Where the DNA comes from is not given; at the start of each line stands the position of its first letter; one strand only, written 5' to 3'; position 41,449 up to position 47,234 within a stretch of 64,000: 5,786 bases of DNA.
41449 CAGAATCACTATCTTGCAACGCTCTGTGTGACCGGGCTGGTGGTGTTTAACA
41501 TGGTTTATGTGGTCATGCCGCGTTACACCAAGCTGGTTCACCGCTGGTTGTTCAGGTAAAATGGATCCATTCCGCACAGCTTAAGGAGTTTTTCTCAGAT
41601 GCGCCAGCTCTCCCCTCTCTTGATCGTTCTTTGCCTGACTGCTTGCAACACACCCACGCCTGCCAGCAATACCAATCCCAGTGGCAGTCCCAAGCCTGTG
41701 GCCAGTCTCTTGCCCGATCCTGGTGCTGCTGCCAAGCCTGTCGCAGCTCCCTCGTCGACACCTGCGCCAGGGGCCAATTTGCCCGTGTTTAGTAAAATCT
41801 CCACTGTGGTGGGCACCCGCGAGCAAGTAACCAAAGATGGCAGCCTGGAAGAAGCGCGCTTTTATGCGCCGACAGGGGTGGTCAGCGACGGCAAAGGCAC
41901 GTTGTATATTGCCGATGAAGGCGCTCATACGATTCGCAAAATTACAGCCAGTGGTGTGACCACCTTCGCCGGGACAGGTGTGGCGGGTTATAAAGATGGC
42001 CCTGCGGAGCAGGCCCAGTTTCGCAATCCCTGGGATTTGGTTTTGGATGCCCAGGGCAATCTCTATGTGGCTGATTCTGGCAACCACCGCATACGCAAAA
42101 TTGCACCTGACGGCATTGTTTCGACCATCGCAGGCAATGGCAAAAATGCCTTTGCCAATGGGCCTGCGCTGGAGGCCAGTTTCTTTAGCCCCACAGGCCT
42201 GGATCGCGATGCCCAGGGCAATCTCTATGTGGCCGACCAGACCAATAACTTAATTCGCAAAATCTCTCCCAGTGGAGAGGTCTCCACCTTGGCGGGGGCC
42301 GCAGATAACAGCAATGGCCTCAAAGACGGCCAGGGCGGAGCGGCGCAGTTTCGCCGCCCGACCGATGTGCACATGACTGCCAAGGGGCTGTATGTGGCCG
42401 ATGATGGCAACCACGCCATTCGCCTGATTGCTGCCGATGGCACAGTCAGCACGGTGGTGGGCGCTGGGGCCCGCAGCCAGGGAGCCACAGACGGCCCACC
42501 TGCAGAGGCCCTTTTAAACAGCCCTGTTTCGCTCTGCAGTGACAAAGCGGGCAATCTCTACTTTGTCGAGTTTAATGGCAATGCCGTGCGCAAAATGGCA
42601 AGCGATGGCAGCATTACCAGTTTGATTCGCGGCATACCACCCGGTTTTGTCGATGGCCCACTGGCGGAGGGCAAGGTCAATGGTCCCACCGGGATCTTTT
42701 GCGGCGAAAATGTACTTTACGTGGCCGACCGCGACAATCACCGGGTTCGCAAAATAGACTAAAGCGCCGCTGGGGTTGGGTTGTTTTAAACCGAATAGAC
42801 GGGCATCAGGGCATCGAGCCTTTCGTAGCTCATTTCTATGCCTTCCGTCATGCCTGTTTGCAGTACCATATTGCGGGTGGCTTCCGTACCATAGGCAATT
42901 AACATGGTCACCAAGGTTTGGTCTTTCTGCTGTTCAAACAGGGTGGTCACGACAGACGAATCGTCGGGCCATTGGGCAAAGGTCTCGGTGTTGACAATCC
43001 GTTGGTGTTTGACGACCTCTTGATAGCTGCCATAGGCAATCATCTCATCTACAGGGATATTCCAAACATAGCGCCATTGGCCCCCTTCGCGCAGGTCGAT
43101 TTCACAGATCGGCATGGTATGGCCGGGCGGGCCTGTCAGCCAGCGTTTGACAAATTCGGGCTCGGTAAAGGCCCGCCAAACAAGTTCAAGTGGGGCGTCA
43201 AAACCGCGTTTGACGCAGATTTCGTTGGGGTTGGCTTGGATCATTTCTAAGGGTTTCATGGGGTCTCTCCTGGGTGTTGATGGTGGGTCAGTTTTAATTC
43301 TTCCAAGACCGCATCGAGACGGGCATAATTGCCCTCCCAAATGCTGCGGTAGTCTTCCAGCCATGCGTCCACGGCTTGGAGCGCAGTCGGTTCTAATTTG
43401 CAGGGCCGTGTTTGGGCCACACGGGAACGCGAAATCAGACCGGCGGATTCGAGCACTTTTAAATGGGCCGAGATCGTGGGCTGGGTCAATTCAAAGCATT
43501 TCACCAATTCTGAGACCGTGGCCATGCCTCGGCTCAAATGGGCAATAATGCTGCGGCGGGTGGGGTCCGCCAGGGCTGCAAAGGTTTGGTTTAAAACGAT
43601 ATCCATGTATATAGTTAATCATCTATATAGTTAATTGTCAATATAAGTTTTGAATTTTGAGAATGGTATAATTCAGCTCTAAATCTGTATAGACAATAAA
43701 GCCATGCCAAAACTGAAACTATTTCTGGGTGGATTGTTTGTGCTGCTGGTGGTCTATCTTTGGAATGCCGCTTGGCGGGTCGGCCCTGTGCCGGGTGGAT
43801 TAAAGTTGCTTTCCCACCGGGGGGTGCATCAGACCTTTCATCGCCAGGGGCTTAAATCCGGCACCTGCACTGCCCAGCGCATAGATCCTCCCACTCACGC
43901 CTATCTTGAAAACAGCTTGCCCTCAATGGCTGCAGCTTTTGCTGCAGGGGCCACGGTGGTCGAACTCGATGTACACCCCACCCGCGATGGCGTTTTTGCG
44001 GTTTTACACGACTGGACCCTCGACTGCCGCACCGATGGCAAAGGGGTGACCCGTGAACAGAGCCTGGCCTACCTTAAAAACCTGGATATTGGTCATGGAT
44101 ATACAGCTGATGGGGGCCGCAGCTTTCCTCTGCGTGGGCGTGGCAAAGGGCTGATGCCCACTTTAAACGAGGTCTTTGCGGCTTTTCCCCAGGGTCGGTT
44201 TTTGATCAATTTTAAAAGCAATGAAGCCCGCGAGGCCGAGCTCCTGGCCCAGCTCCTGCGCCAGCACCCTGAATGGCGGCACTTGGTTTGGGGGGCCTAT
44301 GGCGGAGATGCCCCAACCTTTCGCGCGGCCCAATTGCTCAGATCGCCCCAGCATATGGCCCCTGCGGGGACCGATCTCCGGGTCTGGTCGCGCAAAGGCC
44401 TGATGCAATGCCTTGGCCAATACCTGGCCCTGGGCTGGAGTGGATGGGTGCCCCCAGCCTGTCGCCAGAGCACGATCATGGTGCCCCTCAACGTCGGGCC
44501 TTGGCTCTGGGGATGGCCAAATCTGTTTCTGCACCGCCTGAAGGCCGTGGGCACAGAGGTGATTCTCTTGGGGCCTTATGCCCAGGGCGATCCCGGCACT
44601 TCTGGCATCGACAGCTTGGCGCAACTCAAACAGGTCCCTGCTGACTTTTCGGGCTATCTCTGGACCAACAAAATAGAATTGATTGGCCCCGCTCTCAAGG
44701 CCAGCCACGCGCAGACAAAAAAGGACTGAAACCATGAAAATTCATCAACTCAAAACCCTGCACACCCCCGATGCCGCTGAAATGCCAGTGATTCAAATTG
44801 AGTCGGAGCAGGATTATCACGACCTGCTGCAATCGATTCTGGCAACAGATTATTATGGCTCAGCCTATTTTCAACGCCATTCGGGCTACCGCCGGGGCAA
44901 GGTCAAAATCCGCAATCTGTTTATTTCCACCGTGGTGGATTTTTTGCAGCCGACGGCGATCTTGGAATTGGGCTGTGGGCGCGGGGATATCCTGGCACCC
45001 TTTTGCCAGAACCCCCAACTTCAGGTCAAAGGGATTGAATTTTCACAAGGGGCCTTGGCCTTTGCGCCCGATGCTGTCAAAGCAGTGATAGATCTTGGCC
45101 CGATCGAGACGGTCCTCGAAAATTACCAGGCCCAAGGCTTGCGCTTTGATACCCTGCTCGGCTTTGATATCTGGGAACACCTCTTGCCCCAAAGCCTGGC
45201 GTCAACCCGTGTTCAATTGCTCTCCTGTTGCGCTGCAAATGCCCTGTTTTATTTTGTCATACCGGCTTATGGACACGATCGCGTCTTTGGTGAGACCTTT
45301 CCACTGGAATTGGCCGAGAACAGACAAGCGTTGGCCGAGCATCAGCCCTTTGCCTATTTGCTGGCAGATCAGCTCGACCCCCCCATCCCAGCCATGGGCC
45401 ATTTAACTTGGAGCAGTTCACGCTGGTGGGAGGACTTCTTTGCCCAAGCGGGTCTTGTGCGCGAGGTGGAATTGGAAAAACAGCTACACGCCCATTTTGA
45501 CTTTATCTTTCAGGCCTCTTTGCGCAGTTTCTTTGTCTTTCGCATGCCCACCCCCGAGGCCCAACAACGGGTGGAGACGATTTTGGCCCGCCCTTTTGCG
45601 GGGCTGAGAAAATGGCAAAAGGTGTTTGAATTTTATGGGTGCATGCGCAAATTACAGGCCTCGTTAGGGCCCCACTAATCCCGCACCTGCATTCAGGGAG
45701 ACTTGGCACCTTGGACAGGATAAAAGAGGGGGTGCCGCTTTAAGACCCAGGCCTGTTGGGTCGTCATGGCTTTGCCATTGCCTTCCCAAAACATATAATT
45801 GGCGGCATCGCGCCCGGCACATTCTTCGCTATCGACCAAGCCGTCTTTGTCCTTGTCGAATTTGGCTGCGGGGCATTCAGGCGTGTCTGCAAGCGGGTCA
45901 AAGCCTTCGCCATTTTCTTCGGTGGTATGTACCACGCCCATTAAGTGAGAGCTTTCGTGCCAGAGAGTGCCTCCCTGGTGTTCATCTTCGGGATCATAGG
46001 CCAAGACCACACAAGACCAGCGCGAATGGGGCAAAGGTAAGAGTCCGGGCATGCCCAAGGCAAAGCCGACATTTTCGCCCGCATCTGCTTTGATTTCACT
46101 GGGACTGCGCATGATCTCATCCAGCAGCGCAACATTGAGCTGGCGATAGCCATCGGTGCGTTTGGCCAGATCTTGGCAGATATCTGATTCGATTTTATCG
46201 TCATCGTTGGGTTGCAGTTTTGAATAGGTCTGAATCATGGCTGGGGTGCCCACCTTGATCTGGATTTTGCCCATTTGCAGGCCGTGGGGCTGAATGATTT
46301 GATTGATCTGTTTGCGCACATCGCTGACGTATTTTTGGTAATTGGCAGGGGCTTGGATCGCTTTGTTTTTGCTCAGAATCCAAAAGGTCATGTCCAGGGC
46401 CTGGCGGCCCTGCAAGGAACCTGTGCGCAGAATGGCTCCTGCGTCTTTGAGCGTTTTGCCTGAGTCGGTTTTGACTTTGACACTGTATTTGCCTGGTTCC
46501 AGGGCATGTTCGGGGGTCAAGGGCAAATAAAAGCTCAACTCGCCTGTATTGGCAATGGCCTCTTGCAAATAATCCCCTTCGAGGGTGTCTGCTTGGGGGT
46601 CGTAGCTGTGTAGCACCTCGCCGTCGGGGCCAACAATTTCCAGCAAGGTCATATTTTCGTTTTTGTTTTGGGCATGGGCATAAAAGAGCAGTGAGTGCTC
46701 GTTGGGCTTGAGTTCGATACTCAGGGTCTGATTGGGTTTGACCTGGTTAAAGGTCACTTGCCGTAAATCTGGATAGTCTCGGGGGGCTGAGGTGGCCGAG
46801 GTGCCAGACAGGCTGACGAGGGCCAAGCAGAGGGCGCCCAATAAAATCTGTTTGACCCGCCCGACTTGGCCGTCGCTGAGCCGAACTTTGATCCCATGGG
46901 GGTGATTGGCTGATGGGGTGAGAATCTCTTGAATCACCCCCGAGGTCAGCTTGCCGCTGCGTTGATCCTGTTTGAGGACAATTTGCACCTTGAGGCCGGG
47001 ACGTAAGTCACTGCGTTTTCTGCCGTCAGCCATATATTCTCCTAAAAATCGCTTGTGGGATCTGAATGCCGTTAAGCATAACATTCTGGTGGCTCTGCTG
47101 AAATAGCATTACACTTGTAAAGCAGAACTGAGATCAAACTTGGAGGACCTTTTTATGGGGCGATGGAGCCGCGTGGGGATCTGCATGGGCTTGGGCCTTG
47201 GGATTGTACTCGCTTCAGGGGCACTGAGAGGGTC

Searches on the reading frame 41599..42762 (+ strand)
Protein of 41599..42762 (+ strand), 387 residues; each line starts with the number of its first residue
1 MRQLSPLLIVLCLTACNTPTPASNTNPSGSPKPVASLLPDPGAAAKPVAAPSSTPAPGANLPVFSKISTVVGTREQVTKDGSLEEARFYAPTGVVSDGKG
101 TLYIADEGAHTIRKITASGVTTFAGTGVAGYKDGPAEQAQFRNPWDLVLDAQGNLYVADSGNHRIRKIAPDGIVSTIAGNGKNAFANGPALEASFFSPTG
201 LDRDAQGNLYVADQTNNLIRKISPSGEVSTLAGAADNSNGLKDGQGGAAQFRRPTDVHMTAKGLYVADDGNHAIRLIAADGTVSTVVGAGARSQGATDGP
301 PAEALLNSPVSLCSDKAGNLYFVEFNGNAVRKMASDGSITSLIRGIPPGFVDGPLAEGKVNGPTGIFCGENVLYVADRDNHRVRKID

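Call 88: search_protein_families(library=pfam, proteins=[window:41599-42762:+], max_evalue=0.0001)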
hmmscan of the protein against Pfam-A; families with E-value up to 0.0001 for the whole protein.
window:41599-42762:+ (387 aa): 6 families
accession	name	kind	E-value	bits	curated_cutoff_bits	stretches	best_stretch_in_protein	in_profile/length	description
PF01436.27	NHL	-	4e-31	105.9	20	1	141-167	1-27/28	NHL repeat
PF25021.1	TEN_NHL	-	6.7e-24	85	27.1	1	173-231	3-64/357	Teneurin NHL domain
PF24684.1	Vgb_lyase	-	3e-09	36.6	50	0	90-232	56-175/290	Virginiamycin B lyase family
PF22701.2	Mala_s_1-like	-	1.3e-06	28.8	27.5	0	139-178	88-125/195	Mal s 1 allergenic protein-like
PF08450.18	SGL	-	1.1e-05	25.6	26.3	0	99-174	145-216/246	SMP-30/Gluconolactonase/LRE-like region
PF13449.12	Phytase-like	-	2.1e-05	25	27.6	0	93-120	72-99/284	Esterase-like activity of phytase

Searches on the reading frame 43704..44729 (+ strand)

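Call 88: search_protein_families(library=pfam, proteins=[window:43704-44729:+], max_evalue=0.0001)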
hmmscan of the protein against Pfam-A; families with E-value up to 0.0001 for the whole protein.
window:43704-44729:+ (341 aa): 1 family
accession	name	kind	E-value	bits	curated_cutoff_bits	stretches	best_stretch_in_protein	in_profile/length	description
PF03009.23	GDPD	-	5e-19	69.8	23.6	1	65-177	6-111/244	Glycerophosphoryl diester phosphodiesterase family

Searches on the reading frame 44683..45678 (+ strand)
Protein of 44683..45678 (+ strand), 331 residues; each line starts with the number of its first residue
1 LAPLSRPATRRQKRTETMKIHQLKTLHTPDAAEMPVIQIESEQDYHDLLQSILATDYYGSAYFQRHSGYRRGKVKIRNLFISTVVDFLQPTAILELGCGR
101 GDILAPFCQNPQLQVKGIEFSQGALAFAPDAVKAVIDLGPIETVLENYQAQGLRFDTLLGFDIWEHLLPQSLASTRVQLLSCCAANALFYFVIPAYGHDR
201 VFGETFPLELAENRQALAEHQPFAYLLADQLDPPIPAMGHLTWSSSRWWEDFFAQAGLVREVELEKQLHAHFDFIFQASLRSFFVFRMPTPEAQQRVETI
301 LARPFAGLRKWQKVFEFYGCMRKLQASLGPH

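Call 88: search_protein_families(library=pfam, proteins=[window:44683-45678:+], max_evalue=0.0001)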
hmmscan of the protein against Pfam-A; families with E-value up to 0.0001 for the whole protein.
window:44683-45678:+ (331 aa): 2 families
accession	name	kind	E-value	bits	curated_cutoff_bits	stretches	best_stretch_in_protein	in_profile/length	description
PF13649.12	Methyltransf_25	-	7e-06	27.1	27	1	93-169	1-79/97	Methyltransferase domain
PF08242.18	Methyltransf_12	-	8.5e-06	26.9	30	1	94-174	1-79/98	Methyltransferase domain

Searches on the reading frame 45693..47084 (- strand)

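Call 88: search_protein_families(library=pfam, proteins=[window:45693-47084:-], max_evalue=0.0001)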
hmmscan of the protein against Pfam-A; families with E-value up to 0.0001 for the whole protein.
window:45693-47084:- (463 aa): 1 family
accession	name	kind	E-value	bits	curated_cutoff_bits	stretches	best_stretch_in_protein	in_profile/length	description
PF09962.14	DUF2196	-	2.4e-29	101.5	25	1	20-80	1-61/61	Uncharacterized conserved protein (DUF2196)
